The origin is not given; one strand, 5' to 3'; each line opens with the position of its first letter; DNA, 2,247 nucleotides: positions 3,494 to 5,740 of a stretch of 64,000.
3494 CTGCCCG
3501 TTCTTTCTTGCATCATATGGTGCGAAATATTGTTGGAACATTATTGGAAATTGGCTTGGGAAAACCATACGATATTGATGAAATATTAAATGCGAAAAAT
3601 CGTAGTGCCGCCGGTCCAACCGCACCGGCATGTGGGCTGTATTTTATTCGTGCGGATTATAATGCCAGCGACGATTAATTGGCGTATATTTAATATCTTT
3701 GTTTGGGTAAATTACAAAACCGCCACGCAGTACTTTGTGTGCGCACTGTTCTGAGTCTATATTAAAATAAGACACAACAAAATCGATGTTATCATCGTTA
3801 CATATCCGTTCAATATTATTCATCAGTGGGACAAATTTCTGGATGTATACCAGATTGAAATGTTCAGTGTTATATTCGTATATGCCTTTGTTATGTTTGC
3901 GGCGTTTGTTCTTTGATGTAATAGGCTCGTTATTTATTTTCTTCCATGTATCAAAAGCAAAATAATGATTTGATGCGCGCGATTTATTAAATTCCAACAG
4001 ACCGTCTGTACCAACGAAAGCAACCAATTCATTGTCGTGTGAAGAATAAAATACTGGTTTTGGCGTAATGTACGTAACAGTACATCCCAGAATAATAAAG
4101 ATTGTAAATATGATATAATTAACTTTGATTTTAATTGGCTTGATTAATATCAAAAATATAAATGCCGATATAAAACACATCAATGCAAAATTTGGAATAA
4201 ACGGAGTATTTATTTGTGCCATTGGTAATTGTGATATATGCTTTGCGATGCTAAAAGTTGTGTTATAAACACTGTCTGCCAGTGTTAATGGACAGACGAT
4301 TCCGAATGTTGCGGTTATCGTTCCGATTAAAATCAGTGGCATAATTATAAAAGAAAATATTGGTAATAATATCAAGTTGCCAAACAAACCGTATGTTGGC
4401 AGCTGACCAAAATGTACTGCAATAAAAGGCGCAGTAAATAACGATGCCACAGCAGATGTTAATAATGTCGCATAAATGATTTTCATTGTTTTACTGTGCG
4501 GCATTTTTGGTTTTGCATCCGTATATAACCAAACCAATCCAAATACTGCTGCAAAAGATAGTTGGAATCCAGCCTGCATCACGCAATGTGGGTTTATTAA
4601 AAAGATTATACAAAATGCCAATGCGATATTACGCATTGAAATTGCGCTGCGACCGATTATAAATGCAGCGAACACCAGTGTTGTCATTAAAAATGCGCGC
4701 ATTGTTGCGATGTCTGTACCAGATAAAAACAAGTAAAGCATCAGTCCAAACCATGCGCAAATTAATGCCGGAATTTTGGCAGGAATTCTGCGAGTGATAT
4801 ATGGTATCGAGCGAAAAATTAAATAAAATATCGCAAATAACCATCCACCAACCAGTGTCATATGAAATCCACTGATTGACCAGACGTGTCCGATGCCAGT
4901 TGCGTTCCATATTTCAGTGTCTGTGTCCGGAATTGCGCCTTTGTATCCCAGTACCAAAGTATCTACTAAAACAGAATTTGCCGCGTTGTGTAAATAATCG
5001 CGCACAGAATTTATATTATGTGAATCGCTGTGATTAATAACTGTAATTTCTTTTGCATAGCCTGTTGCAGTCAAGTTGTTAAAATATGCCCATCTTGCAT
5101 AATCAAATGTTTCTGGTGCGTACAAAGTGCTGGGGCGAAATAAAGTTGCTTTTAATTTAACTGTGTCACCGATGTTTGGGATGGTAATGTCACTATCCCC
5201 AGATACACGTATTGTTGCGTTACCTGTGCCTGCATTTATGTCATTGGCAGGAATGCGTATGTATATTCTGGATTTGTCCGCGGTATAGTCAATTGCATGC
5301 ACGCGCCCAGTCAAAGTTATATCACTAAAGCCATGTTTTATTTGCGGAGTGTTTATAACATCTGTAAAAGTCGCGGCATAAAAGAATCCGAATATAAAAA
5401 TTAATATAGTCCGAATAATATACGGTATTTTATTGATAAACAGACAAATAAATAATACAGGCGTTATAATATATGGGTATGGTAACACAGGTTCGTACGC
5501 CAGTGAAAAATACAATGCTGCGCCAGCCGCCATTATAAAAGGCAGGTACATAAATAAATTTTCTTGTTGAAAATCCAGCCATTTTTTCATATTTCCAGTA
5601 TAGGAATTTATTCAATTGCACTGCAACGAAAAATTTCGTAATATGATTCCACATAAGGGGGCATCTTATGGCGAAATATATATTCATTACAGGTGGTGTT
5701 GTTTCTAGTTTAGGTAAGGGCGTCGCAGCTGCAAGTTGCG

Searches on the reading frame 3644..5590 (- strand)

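Call 49: search_protein_families(library=ncbifam, proteins=[window:3644-5590:-], max_evalue=0.01)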
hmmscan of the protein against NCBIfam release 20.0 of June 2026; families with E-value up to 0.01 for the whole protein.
window:3644-5590:- (648 aa): 4 families
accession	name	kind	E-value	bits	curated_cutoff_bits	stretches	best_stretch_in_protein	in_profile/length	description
TIGR00361.1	ComEC_Rec2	equivalog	3.4e-38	131.2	190.05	1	130-508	51-432/663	DNA internalization-related competence protein ComEC/Rec2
NF008580.0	PRK11539.1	equivalog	5e-25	88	969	1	34-446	23-440/758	ComEC family protein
TIGR00360.1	ComEC_N-term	subfamily_domain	1.5e-22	80.6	36.5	1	233-418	1-170/171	ComEC/Rec2-related protein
NF045979.1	ComEC_MAG0480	equivalog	1.2e-14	54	150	1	42-417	52-391/461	MAG0480 family ComEC-like protein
